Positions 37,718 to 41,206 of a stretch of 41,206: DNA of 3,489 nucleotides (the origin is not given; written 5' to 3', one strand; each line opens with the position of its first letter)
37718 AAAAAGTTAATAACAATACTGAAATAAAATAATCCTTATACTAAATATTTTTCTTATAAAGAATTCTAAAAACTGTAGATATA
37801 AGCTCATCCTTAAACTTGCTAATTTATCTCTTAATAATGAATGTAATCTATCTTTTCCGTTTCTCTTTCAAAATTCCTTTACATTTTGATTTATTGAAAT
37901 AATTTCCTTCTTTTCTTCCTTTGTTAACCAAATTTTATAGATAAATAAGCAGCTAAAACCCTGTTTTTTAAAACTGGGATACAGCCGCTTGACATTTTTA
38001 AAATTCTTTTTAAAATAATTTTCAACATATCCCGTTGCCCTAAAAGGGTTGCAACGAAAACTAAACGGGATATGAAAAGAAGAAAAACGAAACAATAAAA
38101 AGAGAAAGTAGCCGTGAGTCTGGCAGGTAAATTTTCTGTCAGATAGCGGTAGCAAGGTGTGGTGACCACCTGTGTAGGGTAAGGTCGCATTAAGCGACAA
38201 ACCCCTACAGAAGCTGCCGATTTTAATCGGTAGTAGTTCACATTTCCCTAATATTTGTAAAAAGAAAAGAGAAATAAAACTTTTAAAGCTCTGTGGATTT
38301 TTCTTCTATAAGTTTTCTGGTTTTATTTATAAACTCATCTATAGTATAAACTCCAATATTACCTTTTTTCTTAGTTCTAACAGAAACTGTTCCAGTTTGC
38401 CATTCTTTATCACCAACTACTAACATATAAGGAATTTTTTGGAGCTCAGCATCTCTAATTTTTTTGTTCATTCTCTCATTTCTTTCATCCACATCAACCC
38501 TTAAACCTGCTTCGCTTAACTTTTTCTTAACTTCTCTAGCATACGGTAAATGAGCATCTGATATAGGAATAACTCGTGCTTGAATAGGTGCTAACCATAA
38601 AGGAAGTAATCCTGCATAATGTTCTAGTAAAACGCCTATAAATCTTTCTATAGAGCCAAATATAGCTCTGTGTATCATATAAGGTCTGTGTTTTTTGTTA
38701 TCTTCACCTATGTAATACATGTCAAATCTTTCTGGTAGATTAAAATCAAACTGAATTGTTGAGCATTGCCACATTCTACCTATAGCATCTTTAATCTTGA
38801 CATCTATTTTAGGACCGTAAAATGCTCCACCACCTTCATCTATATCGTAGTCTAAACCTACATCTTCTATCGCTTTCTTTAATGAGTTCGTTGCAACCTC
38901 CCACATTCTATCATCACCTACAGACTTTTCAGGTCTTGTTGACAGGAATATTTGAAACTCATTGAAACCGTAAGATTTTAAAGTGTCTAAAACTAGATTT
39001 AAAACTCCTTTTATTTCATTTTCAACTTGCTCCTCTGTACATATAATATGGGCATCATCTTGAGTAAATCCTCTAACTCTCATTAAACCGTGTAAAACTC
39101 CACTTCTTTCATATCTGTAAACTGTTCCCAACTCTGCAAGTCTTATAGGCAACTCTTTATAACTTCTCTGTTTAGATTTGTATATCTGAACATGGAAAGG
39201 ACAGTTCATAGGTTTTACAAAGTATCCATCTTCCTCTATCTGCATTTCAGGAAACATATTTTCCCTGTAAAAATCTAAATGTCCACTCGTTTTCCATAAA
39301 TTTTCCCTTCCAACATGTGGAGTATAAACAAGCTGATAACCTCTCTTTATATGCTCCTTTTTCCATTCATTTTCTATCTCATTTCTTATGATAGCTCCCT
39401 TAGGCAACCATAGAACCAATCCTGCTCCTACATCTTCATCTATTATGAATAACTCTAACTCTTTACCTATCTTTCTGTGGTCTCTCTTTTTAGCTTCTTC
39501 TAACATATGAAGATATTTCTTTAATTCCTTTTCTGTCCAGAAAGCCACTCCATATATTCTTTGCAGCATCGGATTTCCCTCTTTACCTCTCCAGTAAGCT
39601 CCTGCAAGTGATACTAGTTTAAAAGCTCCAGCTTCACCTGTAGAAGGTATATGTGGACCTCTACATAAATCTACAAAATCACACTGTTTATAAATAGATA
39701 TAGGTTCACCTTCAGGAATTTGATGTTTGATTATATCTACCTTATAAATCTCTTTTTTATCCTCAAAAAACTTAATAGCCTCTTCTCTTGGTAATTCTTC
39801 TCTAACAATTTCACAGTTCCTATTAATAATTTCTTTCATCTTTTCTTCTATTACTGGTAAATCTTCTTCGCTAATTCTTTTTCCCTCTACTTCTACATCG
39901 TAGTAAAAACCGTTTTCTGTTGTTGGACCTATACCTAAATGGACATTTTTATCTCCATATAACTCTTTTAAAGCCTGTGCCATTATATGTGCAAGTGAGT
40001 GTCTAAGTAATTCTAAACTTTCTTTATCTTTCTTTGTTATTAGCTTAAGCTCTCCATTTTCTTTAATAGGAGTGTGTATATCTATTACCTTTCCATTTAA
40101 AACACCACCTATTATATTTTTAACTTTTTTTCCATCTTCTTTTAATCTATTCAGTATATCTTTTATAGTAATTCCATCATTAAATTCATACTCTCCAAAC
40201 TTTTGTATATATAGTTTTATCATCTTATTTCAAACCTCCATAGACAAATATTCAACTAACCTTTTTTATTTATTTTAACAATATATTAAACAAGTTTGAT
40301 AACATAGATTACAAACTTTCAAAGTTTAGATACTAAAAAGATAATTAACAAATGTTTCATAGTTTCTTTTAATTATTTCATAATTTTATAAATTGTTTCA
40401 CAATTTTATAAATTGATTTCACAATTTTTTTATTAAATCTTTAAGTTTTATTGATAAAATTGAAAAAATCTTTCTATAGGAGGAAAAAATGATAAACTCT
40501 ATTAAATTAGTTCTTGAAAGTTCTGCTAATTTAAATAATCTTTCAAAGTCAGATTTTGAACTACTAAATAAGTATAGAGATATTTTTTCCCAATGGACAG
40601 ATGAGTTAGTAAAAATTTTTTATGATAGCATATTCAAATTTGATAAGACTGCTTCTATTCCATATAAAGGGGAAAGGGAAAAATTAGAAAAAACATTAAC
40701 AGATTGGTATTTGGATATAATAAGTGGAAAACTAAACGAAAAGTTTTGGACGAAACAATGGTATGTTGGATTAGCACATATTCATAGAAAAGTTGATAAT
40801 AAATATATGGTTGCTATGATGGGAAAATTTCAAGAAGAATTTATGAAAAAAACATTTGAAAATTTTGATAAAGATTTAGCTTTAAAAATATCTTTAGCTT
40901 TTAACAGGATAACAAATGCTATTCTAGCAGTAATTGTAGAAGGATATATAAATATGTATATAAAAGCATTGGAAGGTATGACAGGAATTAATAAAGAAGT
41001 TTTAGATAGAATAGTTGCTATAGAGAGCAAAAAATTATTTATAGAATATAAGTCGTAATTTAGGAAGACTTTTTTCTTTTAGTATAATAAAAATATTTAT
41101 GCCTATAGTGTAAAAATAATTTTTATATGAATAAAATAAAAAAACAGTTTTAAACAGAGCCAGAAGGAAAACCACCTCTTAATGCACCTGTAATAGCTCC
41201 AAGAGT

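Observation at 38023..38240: GC-rich multi-hairpin element with its own near-consensus promoter in the thrS/lpp gap: candidate unclassified structured RNA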

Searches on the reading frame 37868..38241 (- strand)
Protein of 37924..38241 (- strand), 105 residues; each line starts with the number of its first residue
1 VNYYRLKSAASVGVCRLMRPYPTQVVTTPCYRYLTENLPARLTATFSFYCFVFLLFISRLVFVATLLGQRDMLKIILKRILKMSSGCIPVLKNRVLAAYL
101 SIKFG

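Call 20: search_protein_families(library=pfam, proteins=[window:37924-38241:-, window:37868-38200:-], max_evalue=1)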
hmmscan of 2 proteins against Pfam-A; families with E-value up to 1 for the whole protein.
window:37924-38241:- (105 aa): 0 families

window:37868-38200:- (110 aa): 0 families

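Call 33: find_homologous_proteins(query=window:37927-38241:-, max_evalue=0.001)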
Query window:37927-38241:- (105 aa): 4 proteins with E <= 0.001 among 6 candidates.
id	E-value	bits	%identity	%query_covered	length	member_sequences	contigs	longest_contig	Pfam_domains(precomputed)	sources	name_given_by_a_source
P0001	8.9e-57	207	95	98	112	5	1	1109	-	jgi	-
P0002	6.5e-32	128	85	75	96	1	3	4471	-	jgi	jgi:hypothetical protein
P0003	4.3e-26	109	70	78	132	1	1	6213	-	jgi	-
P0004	1.5e-25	107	73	70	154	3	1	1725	-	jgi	-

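Call 34: find_encoding_contigs(protein=P0003, flank=10000, max_places=10)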
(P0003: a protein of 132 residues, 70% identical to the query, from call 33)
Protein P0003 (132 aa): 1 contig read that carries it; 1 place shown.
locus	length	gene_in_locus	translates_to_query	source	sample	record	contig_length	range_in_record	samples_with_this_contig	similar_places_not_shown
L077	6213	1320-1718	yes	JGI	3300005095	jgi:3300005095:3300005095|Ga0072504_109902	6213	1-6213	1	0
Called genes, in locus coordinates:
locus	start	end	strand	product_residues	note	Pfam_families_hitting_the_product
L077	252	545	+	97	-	PF07883:Cupin_2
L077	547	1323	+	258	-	PF04463:2-thiour_desulf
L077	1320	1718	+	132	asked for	-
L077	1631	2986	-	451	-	PF07724:AAA_2 (weak), PF13401:AAA_22 (weak), PF00004:AAA (weak), PF07728:AAA_5 (weak), PF00004:AAA, PF07724:AAA_2, PF10431:ClpB_D2-small (faint)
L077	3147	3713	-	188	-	PF05683:Fumerase_C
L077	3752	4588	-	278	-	PF00582:Usp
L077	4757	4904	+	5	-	-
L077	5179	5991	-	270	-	-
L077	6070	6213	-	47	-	?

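Call 35: find_encoding_contigs(protein=P0002, flank=10000, max_places=10)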
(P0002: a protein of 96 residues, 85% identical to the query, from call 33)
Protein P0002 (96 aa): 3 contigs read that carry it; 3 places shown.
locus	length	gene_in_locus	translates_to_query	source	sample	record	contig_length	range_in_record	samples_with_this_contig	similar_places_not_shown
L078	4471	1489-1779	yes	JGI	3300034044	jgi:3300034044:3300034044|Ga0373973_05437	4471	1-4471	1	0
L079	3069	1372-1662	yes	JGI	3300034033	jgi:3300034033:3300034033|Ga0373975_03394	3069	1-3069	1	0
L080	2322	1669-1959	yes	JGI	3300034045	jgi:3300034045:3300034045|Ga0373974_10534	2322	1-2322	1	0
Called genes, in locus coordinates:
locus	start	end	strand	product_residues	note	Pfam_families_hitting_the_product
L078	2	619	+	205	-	?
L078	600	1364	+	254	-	PF00398:RrnaAD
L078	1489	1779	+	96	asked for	-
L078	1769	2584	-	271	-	PF00950:ABC-3, PF01032:FecCD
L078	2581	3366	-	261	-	PF02463:SMC_N (faint), PF00005:ABC_tran, PF13304:AAA_21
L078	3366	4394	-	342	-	PF08240:ADH_N, PF00107:ADH_zinc_N, PF13602:ADH_zinc_N_2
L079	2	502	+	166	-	?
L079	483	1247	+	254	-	PF00398:RrnaAD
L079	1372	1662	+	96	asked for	-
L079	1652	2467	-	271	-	PF00950:ABC-3, PF01032:FecCD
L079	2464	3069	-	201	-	?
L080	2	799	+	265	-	?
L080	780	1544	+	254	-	PF00398:RrnaAD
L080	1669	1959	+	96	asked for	-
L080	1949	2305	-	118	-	PF00950:ABC-3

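Call 36: find_encoding_contigs(protein=P0004, flank=10000, max_places=10)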
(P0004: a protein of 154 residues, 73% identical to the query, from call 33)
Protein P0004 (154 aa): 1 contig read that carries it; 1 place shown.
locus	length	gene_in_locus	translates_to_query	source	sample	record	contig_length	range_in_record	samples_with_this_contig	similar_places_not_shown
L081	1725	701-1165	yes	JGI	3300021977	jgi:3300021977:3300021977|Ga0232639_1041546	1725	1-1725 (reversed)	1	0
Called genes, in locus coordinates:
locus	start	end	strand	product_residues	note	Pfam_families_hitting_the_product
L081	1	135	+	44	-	?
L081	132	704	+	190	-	PF00702:Hydrolase, PF08645:PNK3P, PF13419:HAD_2, PF13242:Hydrolase_like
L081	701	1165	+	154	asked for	-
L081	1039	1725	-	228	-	?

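Call 37: find_encoding_contigs(protein=P0001, flank=10000, max_places=10)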
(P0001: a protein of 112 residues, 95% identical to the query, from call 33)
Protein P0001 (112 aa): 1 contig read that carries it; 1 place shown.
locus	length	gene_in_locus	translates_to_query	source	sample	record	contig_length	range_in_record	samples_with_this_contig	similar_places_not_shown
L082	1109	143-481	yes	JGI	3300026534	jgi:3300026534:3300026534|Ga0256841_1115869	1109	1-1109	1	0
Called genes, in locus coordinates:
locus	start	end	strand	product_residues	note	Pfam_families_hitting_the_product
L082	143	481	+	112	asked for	-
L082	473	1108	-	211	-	?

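Call 61: find_homologous_proteins(query=L077:1634-2986:-, max_evalue=1e-100)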
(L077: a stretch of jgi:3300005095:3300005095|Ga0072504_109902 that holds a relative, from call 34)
Query L077:1634-2986:- (451 aa): 8000 proteins with E <= 1e-100 among 8000 candidates; the best 120 are listed.
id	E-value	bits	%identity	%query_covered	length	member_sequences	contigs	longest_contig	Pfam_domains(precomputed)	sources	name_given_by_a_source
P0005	2.4e-280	947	100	100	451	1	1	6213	PF07724.21,PF00004.36,PF13401.13,PF07728.21,PF10431.16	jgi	-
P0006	6.0e-274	926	96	100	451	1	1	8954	PF07724.21,PF00493.30,PF00004.36,PF13401.13,PF07728.21,PF10431.16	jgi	-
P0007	5.4e-266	900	94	100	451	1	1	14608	PF07724.21,PF00004.36,PF13401.13,PF07728.21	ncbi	-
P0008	3.3e-258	874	92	99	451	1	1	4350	PF07724.21,PF00493.30,PF00004.36,PF13401.13,PF07728.21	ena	-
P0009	4.0e-258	874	92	99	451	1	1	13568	PF07724.21,PF00493.30,PF00004.36,PF13401.13,PF07728.21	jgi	-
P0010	3.6e-257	871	91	99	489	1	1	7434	PF07724.21,PF00493.30,PF00004.36,PF13401.13,PF07728.21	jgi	-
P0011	3.3e-254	861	89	100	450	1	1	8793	PF07724.21,PF00493.30,PF00004.36,PF13401.13,PF07728.21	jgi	-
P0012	2.3e-236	803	83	99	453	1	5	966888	PF07724.21,PF00004.36,PF13401.13,PF13238.13,PF07728.21,PF10431.16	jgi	-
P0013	2.4e-236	802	83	99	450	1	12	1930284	PF07724.21,PF00004.36,PF13401.13,PF13238.13,PF07728.21,PF10431.16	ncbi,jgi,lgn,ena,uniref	ncbi:ATP-dependent protease ATPase subunit HslU [Persephonella marina]|uniref:ATP-dependent protease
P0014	2.5e-236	802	83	99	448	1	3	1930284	PF07724.21,PF00004.36,PF13401.13,PF13238.13,PF07728.21,PF10431.16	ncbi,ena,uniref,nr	ncbi:MAG TPA: HslU--HslV peptidase ATPase subunit [Persephonella sp.]|uniref:ATP-dependent protease 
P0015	2.6e-236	802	83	99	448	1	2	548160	PF07724.21,PF00004.36,PF13401.13,PF13238.13,PF07728.21,PF10431.16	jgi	-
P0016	8.6e-236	801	83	99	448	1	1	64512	PF07724.21,PF00004.36,PF13401.13,PF07728.21,PF10431.16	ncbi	ncbi:ATP-dependent protease ATPase subunit HslU [Persephonella sp.]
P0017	1.3e-235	800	85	98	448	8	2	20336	PF07724.21,PF00004.36,PF13401.13,PF07728.21,PF10431.16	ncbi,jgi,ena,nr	ncbi:MAG: HslU--HslV peptidase ATPase subunit [Persephonella sp.]|nr:MAG: HslU--HslV peptidase ATPas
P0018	1.5e-235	800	83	99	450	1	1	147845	PF07724.21,PF00004.36,PF13401.13,PF13238.13,PF07728.21,PF10431.16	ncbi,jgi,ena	-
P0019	2.6e-235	799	83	99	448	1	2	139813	PF07724.21,PF00004.36,PF13401.13,PF07728.21,PF10431.16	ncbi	ncbi:ATP-dependent protease ATPase subunit HslU [Persephonella sp.]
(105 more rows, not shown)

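Call 62: find_encoding_contigs(protein=P0006, flank=2500, max_places=3)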
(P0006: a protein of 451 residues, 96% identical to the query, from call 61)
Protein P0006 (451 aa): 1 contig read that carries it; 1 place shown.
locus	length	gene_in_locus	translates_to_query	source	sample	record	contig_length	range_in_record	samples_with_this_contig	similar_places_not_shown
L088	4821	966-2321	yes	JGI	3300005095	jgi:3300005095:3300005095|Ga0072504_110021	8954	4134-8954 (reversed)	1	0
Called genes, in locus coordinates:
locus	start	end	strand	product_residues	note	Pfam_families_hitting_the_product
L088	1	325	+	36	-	?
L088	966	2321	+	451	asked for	PF00493:MCM (faint), PF07724:AAA_2 (weak), PF13401:AAA_22 (faint), PF00004:AAA (weak), PF07728:AAA_5 (weak), PF00004:AAA, PF07724:AAA_2, PF10431:ClpB_D2-small (faint)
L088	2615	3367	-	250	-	PF04463:2-thiour_desulf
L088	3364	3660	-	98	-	PF07883:Cupin_2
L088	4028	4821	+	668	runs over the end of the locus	PF00112:Peptidase_C1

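Call 63: find_encoding_contigs(protein=P0007, flank=2500, max_places=3)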
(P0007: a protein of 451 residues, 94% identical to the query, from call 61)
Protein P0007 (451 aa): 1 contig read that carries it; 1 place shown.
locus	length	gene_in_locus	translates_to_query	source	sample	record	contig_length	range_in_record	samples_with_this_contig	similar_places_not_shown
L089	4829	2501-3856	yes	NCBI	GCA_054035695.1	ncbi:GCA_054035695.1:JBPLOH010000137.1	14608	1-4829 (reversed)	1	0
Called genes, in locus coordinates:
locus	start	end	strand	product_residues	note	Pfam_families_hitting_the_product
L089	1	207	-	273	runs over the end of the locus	PF01479:S4, PF01728:FtsJ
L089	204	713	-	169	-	PF01327:Pep_deformylase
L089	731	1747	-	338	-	PF02885:Glycos_trans_3N, PF00591:Glycos_transf_3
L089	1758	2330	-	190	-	PF13442:Cytochrome_CBB3 (weak)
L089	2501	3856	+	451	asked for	PF07724:AAA_2 (weak), PF13401:AAA_22 (faint), PF00004:AAA (weak), PF07728:AAA_5 (weak), PF00004:AAA (weak), PF07724:AAA_2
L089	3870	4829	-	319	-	?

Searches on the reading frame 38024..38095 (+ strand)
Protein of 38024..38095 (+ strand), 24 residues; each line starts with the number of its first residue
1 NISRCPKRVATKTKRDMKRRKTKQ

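Call 97: search_protein_families(library=pfam, proteins=[window:38024-38095:+], max_evalue=10)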
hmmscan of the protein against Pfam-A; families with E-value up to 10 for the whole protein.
seq(24 aa): 0 families

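Call 98: search_dna_similar(query=window:38024-38095:+, collection=plasmids, mode=protein, max_evalue=10, max_rows=15)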
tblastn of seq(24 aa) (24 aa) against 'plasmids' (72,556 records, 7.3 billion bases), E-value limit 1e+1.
No match.

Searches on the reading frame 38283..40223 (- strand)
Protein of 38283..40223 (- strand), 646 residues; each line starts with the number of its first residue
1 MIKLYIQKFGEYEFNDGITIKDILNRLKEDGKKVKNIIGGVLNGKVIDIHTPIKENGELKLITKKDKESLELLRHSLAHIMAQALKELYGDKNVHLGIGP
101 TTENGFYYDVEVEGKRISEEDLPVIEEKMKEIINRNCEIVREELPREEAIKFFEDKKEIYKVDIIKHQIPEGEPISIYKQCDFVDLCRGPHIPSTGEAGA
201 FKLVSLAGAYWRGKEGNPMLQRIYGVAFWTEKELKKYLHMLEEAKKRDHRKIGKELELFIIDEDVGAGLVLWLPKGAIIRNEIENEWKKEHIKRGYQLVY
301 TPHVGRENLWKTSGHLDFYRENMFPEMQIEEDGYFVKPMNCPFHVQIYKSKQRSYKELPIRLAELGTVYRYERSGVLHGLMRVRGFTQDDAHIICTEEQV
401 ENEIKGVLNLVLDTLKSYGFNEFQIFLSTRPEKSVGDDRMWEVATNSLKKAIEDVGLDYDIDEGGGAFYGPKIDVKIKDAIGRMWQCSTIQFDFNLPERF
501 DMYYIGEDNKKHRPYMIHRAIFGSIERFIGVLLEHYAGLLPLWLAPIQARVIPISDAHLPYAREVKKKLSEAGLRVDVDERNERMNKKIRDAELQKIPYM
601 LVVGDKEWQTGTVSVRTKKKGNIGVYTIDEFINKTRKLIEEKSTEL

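Call 8: find_related_loci(query=window:38283-40223:-, collection=genome_contigs, flank=4000)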
Query window:38283-40223:- (646 aa) in genome_contigs; peptide patterns used: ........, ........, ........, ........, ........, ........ (x = any residue, [..] = any of these).
119 stretches matched a pattern; 66 encode a relative of the query (tblastn E <= 1e-3); 65 distinct loci.
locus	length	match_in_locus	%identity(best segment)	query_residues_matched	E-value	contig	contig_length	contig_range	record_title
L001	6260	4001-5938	98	1-646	0e+0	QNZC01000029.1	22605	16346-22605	MAG: Persephonella sp. isolate MAG 16 Ga0226836_10001410, whole genome shotgun sequence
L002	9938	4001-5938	91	1-646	0e+0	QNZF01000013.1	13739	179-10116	MAG: Persephonella sp. isolate MAG 67 Ga0232637_10000405, whole genome shotgun sequence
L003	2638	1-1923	91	6-646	0e+0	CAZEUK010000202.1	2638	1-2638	MAG TPA_asm: uncultured Aquificales bacterium isolate SRP144503_co4_98 genome assembly, contig: NODE_19752_length_2638_c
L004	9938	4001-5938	85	1-646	0e+0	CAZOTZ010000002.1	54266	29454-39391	MAG TPA_asm: uncultured Aquificales bacterium isolate SRP163575_co1_156 genome assembly, contig: NODE_998_length_54266_c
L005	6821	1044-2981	85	1-646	0e+0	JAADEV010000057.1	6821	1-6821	MAG: Aquificota bacterium isolate L_MetaBat.31 contig-127_14810, whole genome shotgun sequence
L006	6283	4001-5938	85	1-646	0e+0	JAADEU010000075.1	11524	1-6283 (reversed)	MAG: Aquificota bacterium isolate L_MetaBat.30 contig-127_6489, whole genome shotgun sequence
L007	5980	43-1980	84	1-646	0e+0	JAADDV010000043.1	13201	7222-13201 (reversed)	MAG: Aquificota bacterium isolate L_MetaBat.11 contig-127_5167, whole genome shotgun sequence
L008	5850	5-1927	85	6-646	0e+0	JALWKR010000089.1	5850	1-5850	MAG: Persephonella sp. isolate M17_metabat2_scaf2bin.002 M17_NODE_18561_length_5850_cov_7.350865, whole genome shotgun s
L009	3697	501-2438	83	1-646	0e+0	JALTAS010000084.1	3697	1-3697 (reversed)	MAG: Persephonella sp. isolate S012_metabat2_scaf2bin.161 S012_NODE_24752_length_3697_cov_3.079552, whole genome shotgun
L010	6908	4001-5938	83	1-646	0e+0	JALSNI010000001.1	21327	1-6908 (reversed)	MAG: Persephonella sp. isolate 356-284_maxbin2_scaf2bin.215_VB 356-284_scaffold_1051_c1, whole genome shotgun sequence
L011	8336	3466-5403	84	1-646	0e+0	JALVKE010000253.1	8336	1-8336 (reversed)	MAG: Persephonella sp. isolate A1_metabat2_scaf2bin.131 A1_NODE_5829_length_8336_cov_6.160190, whole genome shotgun sequ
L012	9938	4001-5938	82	1-646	0e+0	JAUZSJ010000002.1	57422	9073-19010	MAG: Persephonella sp. isolate Faavne_M6_B2 Faavne_M6_B2-contig_1052_pilon, whole genome shotgun sequence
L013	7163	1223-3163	82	1-646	0e+0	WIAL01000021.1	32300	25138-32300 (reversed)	MAG: Hydrogenothermaceae bacterium isolate S21_4_esom k251_2032, whole genome shotgun sequence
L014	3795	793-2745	83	1-646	0e+0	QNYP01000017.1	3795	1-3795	MAG: Hydrogenothermus sp. isolate MAG 1 Ga0236248_1155, whole genome shotgun sequence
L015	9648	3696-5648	82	1-646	0e+0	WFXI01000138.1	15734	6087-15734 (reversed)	MAG: Hydrogenothermaceae bacterium isolate S141_44_esom k151_223876, whole genome shotgun sequence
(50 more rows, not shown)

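Call 42: find_encoding_contigs(protein=window:38283-40223:-, flank=3000, max_places=10)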
Protein window:38283-40223:- (646 aa): 1 contig read that carries it; 1 place shown.
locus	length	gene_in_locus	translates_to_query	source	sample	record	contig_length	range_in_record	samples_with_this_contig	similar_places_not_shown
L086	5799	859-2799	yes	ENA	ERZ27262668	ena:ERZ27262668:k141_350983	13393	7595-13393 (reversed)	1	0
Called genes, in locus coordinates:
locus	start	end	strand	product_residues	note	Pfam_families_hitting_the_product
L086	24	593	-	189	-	PF11563:Protoglobin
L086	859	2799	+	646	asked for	PF07973:tRNA_SAD, PF00587:tRNA-synt_2b, PF03129:HGTP_anticodon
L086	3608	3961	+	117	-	PF26095:CC_Bre1 (weak), PF27276:MJ0349 (faint), PF16331:TolA_bind_tri (weak)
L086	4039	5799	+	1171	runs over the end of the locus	PF02463:SMC_N, PF13304:AAA_21 (faint), PF13476:AAA_23, PF06470:SMC_hinge, PF24161:CCDC39 (weak)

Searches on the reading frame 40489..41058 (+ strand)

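Call 20: search_protein_families(library=pfam, proteins=[window:40489-41058:+], max_evalue=1)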
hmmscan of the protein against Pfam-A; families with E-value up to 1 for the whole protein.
window:40489-41058:+ (189 aa): 3 families
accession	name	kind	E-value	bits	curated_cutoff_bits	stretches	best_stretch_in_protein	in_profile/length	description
PF11563.14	Protoglobin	-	6.1e-19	69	25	1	13-155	9-154/158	Protoglobin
PF12193.13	Sulf_coat_C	-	0.0059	17.2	25.2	1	129-178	78-124/134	Sulfolobus virus coat protein C terminal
PF22403.1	DUF6981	-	0.47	10.9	26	0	99-139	31-75/84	Domain of unknown function (DUF6981)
